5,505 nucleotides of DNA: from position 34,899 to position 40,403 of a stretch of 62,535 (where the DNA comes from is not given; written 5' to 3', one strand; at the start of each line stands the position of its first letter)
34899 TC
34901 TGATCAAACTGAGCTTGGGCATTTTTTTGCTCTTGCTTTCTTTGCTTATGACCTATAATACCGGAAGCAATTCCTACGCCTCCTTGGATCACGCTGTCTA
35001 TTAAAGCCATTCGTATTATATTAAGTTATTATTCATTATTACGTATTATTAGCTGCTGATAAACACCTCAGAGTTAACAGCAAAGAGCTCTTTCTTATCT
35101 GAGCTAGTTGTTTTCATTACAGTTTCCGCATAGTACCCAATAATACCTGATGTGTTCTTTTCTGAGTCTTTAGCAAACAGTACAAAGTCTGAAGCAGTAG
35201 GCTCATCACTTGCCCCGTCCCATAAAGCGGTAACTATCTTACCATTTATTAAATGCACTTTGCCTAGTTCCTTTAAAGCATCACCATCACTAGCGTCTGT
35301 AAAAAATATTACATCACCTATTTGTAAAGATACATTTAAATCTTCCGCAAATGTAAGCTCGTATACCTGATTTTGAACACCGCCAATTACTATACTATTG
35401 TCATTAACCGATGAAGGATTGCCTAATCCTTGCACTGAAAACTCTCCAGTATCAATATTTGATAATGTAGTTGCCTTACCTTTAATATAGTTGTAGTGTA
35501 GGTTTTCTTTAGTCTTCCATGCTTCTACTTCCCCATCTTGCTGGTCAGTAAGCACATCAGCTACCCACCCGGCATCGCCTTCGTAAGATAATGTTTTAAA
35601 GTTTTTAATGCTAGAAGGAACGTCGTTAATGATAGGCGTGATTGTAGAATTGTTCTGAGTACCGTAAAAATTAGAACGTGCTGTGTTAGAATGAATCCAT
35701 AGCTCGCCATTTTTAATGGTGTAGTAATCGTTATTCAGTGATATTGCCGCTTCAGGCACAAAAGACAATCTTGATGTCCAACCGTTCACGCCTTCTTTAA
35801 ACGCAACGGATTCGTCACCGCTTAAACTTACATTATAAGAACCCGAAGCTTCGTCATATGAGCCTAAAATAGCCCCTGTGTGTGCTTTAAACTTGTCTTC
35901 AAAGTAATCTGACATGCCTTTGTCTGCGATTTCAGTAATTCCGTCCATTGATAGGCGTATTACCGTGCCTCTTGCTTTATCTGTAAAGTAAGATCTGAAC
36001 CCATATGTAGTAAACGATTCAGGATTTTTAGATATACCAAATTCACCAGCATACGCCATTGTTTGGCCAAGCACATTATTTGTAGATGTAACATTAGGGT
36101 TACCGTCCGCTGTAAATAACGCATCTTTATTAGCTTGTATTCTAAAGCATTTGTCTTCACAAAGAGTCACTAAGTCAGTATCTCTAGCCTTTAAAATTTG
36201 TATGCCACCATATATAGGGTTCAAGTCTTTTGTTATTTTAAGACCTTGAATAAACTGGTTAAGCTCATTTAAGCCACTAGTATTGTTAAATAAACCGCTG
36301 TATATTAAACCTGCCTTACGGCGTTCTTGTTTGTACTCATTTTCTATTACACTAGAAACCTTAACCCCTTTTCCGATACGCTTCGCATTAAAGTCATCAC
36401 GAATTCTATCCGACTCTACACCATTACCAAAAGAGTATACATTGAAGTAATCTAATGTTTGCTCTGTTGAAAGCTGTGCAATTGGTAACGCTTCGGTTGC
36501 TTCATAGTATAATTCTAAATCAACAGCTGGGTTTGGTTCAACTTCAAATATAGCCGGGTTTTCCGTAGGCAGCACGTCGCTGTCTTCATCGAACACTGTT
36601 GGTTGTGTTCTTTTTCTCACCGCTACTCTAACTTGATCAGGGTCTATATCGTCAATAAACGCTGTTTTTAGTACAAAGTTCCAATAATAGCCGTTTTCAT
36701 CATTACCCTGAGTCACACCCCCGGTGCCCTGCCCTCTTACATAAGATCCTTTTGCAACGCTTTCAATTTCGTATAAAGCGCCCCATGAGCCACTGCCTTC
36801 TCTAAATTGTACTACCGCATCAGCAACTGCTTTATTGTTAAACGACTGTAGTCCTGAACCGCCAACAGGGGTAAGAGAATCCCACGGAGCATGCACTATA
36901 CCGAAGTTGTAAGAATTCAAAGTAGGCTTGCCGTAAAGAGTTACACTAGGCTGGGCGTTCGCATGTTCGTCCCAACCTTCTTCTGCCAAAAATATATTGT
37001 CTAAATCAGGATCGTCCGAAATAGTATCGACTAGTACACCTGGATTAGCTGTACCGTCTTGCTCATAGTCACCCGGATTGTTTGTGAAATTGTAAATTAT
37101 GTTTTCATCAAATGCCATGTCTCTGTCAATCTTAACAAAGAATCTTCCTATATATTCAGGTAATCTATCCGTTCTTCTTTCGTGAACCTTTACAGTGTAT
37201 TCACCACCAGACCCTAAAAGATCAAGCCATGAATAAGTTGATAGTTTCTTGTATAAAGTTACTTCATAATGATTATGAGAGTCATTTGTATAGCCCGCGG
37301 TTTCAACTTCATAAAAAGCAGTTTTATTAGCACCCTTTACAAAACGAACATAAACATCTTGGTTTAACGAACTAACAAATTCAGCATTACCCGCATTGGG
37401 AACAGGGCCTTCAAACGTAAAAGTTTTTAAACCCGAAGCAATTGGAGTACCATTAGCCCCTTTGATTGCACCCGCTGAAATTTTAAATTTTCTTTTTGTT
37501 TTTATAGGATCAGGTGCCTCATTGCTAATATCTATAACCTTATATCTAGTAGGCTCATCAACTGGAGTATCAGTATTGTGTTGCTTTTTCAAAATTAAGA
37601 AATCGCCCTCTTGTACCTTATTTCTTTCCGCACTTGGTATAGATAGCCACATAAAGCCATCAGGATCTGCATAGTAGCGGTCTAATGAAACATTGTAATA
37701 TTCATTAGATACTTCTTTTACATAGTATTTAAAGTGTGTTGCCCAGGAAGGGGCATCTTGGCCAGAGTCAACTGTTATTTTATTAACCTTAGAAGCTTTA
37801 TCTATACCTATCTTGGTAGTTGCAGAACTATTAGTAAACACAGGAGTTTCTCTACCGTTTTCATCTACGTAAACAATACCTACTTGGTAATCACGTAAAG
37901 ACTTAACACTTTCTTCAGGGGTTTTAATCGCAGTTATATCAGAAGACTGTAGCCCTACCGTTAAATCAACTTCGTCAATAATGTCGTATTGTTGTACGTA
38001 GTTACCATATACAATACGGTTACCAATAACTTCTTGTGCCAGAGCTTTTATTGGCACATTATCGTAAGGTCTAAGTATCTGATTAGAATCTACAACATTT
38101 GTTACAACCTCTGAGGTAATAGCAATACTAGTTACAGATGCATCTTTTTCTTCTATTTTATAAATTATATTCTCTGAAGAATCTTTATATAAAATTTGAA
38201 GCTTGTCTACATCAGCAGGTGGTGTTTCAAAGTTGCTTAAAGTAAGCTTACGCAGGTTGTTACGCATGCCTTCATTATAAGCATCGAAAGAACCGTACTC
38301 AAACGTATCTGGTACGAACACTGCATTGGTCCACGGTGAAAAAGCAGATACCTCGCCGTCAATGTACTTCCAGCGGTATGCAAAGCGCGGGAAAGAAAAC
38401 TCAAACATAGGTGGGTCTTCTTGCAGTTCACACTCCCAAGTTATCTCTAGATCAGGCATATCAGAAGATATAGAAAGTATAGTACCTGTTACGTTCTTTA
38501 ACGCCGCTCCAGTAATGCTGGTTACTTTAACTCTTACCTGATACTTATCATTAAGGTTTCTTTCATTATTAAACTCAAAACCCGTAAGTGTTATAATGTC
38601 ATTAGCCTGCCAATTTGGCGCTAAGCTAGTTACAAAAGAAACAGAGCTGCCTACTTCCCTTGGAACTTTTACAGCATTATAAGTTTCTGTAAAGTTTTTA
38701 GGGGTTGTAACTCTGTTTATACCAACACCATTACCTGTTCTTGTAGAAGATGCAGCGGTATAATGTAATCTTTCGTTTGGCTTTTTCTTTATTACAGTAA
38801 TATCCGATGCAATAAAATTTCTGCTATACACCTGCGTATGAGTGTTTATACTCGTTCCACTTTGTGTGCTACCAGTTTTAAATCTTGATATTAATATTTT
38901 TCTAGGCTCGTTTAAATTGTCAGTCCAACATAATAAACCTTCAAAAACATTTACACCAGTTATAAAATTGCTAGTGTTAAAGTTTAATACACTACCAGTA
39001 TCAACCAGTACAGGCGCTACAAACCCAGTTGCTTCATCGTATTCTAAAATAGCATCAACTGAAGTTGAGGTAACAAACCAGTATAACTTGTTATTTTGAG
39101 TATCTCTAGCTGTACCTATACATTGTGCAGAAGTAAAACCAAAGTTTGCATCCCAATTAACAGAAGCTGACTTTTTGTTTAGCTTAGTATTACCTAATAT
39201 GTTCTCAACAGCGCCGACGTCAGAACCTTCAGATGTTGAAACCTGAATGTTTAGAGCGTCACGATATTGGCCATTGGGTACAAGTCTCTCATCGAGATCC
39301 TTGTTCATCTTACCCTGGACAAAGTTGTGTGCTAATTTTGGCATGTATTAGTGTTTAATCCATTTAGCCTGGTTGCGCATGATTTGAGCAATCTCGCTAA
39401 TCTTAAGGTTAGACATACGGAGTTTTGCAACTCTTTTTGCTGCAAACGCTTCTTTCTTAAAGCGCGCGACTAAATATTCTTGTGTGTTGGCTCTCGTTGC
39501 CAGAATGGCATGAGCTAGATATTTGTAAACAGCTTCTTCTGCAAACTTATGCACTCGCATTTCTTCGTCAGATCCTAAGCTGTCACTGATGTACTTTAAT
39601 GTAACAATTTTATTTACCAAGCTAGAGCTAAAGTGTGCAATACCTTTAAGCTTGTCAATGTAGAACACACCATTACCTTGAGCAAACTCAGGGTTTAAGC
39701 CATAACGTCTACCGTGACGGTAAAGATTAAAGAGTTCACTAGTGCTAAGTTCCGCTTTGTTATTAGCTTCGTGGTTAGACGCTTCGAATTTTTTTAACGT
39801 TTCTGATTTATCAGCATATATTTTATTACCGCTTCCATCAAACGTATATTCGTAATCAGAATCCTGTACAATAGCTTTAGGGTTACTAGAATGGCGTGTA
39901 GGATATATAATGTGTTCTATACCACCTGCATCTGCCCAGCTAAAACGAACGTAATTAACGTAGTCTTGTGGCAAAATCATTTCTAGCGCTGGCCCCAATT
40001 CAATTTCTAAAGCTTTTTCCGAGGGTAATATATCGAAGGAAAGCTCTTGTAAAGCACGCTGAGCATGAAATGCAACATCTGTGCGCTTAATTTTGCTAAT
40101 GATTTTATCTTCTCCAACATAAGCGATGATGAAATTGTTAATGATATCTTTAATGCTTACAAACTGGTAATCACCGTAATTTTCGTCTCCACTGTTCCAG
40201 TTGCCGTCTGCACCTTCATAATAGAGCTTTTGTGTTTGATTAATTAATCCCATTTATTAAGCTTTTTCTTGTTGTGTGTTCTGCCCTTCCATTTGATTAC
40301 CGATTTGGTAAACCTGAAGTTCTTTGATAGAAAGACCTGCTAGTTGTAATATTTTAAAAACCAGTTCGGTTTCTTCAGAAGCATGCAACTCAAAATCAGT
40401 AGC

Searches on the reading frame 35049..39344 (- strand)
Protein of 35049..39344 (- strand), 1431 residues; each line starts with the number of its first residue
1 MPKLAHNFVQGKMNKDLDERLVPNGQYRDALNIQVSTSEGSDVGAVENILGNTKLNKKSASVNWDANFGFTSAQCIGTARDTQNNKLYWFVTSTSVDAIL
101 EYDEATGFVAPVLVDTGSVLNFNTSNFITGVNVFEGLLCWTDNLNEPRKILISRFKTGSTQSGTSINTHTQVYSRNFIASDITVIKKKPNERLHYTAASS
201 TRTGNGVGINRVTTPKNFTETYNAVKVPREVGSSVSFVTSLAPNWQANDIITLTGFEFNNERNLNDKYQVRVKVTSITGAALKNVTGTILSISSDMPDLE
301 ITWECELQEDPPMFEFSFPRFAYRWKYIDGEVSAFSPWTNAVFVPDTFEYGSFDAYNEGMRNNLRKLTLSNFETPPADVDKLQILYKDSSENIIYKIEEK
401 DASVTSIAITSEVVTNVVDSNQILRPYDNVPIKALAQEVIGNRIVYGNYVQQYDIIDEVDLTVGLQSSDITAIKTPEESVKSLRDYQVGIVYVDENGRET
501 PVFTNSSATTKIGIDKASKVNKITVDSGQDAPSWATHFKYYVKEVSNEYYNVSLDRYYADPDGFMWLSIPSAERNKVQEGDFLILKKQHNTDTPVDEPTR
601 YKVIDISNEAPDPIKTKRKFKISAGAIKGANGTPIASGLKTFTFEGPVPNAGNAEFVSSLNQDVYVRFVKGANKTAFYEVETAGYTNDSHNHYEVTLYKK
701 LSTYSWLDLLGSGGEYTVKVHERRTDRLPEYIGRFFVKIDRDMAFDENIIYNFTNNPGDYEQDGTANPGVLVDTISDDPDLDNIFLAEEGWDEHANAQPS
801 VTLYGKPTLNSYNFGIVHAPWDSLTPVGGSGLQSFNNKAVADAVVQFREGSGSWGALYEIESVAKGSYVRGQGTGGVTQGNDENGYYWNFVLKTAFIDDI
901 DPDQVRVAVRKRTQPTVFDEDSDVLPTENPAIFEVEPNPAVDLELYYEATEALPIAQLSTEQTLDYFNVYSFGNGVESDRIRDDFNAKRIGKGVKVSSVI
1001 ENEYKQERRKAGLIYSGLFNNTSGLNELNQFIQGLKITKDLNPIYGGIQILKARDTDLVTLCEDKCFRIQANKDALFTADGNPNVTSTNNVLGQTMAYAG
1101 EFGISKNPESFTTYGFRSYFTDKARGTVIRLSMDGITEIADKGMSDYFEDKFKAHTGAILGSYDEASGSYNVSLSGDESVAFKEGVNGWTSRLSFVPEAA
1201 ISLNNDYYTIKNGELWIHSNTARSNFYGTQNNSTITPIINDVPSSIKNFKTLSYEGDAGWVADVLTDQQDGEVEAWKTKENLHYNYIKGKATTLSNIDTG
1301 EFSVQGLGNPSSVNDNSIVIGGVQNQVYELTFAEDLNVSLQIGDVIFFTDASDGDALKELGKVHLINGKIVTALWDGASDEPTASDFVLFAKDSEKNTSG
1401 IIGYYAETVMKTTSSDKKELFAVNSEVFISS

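Call 6: search_protein_families(library=pfam, proteins=[window:35049-39344:-], max_evalue=0.01)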
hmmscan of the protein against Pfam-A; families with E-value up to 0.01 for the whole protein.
window:35049-39344:- (1431 aa): 2 families
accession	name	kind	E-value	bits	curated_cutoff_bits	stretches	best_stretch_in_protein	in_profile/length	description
PF25731.1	crAss_MUZ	-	3e-13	49.3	27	2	6-168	4-162/1224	Crassvirus muzzle protein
PF25729.1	crAss_MUZ_C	-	1.8e-08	35.1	27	1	1223-1288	3-81/83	Crassvirus muzzle protein C-terminal domain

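Call 7: search_protein_families(library=phrogs, proteins=[window:35049-39344:-], max_evalue=0.001)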
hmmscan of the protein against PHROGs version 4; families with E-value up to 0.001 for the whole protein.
window:35049-39344:- (1431 aa): 3 families
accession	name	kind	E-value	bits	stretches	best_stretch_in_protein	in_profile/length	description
phrog_14478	-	head and packaging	5.7e-154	515.7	4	957-1428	900-1383/1474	virion structural protein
phrog_18548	-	unknown function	7.6e-28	98.8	1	1179-1428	4-237/241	-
phrog_38031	-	unknown function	6.8e-21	75.7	1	1174-1428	194-456/460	-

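Call 17: search_dna_similar(query=window:35049-39344:-, collection=phages, mode=protein, max_rows=40, rows=spread)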
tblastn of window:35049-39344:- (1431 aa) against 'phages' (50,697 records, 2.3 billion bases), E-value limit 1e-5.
Records with a match: 87; places in all: 87; records where one place covers at least 80% of the query: 0.
Best place of each record, by identity: <60% 87.
By first word of the organism name: Flavobacterium 68; Cellulophaga 15; Tenacibaculum 2; Caudoviricetes 1; Maribacter 1.
By host as written in the record: Flavobacterium sp. BAL314 68; Cellulophaga sp. HaHa_2_95 4; Cellulophaga baltica NN016038 2; Cellulophaga baltica NN016046 2; Cellulophaga baltica #13 2; Cellulophaga baltica #18 2; Cellulophaga baltica #19 2; Tenacibaculum sp. AHE14PA 2; and 3 more.
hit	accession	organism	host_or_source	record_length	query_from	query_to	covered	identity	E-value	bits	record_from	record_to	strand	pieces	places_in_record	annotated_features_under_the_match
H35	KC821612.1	Cellulophaga phage phi40:1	Cellulophaga baltica NN015840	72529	1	1430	68%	34.4%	2e-55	504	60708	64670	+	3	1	structural protein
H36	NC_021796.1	Cellulophaga phage phi38:1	Cellulophaga baltica NN016038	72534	1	1430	68%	34.4%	2e-55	504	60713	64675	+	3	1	virion structural protein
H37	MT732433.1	Cellulophaga phage Calle_2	Cellulophaga sp. HaHa_2_95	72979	1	1430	68%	34.1%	9e-56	505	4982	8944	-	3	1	structural protein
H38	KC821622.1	Cellulophaga phage phi46:3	Cellulophaga baltica NN016046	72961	1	1425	69%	33.0%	2e-23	485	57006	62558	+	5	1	structural protein (x2)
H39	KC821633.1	Cellulophaga phage phi13:2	Cellulophaga baltica #13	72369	1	1425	69%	32.9%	2e-23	485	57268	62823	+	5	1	structural protein (x2)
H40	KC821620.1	Cellulophaga phage phi18:3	Cellulophaga baltica #18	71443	1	1425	69%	32.9%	2e-23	483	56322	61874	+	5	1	structural protein (x2)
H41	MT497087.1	Flavobacterium phage vB_FspP_elemoA_13-1B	Flavobacterium sp. BAL314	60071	1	1430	68%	33.3%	7e-62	503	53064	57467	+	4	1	structural protein (x2)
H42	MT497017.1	Flavobacterium phage vB_FspP_elemoA_7-9A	Flavobacterium sp. BAL314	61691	1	1430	68%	33.3%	7e-62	503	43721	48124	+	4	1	structural protein (x2)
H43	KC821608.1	Cellulophaga phage phi19:3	Cellulophaga baltica #19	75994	1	1425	69%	32.8%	1e-23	482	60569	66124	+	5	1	structural protein (x2)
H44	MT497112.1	Flavobacterium phage vB_FspP_elemoA_6-5A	Flavobacterium sp. BAL314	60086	1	1430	68%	33.2%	3e-61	501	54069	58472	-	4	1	structural protein (x2)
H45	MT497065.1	Flavobacterium phage vB_FspP_elemoA_13-1A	Flavobacterium sp. BAL314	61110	1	1430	68%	33.2%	3e-61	501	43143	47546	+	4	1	structural protein (x2)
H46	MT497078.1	Flavobacterium phage vB_FspP_elemoE_10-3D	Flavobacterium sp. BAL314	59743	1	1430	68%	33.1%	2e-61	497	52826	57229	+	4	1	structural protein (x2)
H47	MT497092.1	Flavobacterium phage vB_FspP_elemoA_13-9B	Flavobacterium sp. BAL314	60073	1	1430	67%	33.6%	7e-62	498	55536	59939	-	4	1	structural protein (x2)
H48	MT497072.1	Flavobacterium phage vB_FspP_elemoE_6-9C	Flavobacterium sp. BAL314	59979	1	1430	67%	33.6%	7e-62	498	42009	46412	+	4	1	structural protein (x2)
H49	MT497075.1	Flavobacterium phage vB_FspP_elemoA_1-9A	Flavobacterium sp. BAL314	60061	1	1430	67%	33.6%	7e-62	498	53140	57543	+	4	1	structural protein (x2)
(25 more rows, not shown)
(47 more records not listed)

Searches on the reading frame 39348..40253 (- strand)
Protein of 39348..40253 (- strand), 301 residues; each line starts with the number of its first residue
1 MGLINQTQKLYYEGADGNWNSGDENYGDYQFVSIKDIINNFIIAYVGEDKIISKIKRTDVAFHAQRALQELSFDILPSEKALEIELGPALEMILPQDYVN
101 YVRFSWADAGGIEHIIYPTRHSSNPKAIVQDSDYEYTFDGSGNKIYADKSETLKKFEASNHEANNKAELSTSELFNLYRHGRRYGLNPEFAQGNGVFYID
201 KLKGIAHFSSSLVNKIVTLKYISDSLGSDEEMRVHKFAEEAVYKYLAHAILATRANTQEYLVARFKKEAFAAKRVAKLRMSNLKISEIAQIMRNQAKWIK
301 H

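Call 33: search_protein_families(library=phrogs, proteins=[window:39348-40253:-], max_evalue=0.001)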
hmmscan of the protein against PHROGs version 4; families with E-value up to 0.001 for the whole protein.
window:39348-40253:- (301 aa): 1 family
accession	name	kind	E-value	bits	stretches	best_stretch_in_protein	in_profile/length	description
phrog_13977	-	head and packaging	2.2e-41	143.1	1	19-289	9-270/273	virion structural protein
